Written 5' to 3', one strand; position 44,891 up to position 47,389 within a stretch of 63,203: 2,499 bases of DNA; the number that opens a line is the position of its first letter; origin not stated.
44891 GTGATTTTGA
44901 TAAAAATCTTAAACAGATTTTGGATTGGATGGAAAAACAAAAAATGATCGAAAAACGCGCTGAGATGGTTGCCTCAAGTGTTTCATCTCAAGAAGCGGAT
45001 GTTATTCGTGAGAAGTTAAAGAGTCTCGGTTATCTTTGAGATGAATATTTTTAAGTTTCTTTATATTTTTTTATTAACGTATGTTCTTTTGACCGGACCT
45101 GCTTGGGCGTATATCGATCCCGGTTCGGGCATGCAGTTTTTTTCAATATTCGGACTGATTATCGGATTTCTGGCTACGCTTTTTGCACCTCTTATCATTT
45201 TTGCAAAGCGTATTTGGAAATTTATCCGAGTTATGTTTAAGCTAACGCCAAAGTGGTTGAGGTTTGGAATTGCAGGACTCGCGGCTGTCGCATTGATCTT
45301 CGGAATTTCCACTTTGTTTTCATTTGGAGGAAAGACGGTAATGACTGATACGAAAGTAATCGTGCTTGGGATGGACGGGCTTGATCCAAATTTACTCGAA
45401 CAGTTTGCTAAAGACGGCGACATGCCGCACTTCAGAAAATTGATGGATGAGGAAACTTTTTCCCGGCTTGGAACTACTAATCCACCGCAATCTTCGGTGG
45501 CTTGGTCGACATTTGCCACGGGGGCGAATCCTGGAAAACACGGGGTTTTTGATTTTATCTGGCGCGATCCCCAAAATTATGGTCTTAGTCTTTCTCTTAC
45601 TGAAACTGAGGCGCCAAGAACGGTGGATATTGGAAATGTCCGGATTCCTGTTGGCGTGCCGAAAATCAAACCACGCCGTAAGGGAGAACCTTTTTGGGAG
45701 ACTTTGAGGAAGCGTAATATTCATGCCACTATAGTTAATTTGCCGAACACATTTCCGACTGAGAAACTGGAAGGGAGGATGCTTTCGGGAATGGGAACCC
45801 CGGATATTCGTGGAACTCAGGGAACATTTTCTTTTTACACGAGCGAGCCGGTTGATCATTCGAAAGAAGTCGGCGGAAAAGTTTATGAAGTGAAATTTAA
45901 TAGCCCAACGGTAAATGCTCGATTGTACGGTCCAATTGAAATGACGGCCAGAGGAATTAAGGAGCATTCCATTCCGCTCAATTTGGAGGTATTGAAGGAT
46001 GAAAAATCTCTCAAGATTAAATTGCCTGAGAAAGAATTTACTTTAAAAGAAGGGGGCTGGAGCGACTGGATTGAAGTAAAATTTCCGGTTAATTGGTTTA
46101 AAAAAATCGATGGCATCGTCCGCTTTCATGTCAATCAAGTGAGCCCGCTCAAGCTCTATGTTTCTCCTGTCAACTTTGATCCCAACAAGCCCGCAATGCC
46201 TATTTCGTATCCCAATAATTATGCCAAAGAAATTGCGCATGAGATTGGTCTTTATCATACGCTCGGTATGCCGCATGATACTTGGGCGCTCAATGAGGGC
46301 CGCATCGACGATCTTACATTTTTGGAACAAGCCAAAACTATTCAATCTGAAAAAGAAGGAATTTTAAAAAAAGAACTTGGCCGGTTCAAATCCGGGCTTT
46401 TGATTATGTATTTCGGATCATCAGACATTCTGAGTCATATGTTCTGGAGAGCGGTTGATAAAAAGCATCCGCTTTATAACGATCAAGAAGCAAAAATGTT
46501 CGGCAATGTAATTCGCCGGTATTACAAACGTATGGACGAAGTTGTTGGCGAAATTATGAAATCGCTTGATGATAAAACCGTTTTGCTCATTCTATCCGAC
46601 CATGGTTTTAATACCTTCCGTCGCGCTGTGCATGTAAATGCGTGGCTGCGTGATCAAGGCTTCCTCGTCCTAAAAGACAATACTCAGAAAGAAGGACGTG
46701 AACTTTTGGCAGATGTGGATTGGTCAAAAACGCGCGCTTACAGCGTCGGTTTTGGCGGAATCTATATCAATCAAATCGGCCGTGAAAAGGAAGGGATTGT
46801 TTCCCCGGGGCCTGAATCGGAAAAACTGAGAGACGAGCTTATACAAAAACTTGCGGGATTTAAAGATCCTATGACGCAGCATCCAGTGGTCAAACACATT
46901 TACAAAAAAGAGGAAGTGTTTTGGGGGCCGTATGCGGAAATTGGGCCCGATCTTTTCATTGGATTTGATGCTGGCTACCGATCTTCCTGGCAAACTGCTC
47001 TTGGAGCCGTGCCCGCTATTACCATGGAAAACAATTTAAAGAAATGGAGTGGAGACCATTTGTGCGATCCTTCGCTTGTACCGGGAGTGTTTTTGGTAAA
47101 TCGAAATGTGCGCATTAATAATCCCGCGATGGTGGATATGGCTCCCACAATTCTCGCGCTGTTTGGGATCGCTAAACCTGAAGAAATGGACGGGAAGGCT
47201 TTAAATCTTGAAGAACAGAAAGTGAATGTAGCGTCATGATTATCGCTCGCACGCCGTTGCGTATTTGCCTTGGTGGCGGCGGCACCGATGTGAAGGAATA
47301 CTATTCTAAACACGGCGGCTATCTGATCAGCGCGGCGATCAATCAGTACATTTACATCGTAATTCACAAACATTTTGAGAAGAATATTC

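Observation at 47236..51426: Complete GDP-D-glycero-alpha-D-manno-heptose pathway, coupled to a DPM1-like GT2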

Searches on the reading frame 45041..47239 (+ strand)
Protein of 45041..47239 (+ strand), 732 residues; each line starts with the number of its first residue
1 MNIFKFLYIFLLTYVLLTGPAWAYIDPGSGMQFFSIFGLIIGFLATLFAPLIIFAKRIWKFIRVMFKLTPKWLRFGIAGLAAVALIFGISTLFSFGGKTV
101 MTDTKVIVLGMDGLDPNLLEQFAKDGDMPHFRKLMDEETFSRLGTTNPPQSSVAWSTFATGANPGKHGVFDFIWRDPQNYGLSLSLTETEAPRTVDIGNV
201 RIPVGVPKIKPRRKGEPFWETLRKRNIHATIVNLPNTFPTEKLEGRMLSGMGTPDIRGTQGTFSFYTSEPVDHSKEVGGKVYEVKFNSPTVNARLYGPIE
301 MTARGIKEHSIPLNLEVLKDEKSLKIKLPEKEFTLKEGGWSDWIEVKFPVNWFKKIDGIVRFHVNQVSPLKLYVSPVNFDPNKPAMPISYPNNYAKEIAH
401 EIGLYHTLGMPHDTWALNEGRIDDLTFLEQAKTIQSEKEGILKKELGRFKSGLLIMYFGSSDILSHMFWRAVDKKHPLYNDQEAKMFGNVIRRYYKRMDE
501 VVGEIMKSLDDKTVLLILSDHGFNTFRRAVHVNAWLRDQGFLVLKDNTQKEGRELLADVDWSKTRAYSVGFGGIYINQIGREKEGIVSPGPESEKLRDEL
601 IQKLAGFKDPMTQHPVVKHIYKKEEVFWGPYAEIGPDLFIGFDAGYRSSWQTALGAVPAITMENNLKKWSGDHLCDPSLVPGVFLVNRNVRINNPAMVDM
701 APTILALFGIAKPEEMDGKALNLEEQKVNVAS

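Call 4: search_protein_families(library=pfam, proteins=[window:45041-47239:+])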
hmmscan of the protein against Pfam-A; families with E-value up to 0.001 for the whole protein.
window:45041-47239:+ (732 aa): 1 family
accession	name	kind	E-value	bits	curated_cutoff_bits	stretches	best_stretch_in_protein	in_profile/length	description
PF01663.27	Phosphodiest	-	4.8e-37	128.8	23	2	106-282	1-141/342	Type I phosphodiesterase / nucleotide pyrophosphatase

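Call 5: search_protein_families(library=ncbifam, proteins=[window:45041-47239:+])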
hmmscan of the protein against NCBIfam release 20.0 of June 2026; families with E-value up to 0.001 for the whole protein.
window:45041-47239:+ (732 aa): 1 family
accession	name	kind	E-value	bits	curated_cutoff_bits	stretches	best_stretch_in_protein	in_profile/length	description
TIGR01307.1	pgm_bpd_ind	equivalog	0.00071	18.1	330.65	0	670-721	452-503/504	2,3-bisphosphoglycerate-independent phosphoglycerate mutase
